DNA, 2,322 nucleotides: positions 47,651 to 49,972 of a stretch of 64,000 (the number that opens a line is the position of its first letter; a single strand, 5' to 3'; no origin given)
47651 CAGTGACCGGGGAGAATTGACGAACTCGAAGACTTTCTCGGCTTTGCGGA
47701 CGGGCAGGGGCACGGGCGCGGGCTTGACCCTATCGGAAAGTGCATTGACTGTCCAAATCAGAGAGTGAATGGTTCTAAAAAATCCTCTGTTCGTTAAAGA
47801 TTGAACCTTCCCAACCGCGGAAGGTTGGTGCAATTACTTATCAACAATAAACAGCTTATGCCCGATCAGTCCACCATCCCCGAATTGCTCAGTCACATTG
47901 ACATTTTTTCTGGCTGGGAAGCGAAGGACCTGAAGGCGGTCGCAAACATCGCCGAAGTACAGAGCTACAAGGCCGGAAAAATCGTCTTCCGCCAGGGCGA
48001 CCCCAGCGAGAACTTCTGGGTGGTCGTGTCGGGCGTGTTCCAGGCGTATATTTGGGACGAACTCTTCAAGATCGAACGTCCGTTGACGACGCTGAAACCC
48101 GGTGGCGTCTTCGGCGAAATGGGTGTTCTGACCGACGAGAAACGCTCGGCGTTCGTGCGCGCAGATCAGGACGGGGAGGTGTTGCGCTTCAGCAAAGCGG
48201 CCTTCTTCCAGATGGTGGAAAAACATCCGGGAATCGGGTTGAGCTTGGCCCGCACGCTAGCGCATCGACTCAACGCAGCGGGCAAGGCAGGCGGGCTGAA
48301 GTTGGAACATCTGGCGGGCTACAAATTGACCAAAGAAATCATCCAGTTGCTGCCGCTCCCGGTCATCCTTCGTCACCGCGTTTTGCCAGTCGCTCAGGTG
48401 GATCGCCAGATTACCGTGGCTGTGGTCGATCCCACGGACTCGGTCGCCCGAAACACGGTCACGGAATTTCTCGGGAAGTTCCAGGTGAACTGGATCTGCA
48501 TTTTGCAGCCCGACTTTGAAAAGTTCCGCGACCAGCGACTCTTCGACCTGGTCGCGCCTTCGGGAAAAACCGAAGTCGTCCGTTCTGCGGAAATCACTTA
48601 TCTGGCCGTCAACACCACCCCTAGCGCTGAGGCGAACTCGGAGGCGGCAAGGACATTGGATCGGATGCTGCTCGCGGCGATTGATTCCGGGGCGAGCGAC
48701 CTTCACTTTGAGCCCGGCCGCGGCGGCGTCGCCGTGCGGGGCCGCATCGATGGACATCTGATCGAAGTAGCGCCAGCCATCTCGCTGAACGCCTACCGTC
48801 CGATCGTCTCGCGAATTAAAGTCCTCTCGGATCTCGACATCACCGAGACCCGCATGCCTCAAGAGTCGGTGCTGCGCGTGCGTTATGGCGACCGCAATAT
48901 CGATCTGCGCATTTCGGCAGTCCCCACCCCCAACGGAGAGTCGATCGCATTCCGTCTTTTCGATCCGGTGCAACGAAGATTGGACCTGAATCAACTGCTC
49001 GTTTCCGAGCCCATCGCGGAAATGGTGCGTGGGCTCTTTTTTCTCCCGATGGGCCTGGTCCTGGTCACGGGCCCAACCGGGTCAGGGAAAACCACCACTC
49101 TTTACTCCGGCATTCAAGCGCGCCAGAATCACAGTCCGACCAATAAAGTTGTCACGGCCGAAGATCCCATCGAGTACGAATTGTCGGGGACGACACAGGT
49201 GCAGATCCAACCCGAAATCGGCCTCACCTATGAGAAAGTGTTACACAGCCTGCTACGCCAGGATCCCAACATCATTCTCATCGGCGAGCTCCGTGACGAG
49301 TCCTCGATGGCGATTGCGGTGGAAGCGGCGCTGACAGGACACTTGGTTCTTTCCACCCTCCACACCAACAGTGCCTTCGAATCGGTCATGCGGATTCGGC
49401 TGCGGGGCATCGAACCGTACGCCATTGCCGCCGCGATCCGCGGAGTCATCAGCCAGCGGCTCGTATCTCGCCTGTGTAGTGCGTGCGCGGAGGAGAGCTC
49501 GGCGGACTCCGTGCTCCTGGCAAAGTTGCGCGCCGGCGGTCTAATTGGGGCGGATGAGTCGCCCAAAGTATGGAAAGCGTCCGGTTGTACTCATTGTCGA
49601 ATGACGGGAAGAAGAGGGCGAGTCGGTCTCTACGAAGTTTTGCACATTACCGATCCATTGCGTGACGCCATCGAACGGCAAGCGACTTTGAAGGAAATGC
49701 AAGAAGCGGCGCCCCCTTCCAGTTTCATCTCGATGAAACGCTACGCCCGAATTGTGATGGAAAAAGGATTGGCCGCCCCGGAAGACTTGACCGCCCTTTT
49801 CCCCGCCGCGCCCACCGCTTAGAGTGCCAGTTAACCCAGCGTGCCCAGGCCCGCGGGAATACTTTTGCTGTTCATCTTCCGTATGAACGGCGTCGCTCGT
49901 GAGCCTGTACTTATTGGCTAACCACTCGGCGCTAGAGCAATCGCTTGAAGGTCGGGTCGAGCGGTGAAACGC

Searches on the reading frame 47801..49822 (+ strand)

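Call 82: search_protein_families(library=pfam, proteins=[window:47801-49822:+], max_evalue=0.001)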
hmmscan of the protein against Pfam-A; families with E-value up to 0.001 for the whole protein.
window:47801-49822:+ (673 aa): 3 families
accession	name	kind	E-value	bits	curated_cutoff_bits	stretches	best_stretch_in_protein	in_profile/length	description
PF00437.27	T2SSE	-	4.9e-102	341.8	24.9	1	280-645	6-350/370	Type II/IV secretion system protein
PF00027.35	cNMP_binding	-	5.6e-20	71.6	27.5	1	54-142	2-89/89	Cyclic nucleotide-binding domain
PF05157.20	MshEN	-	2.7e-11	43.7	23.1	1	165-238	2-75/90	MshEN domain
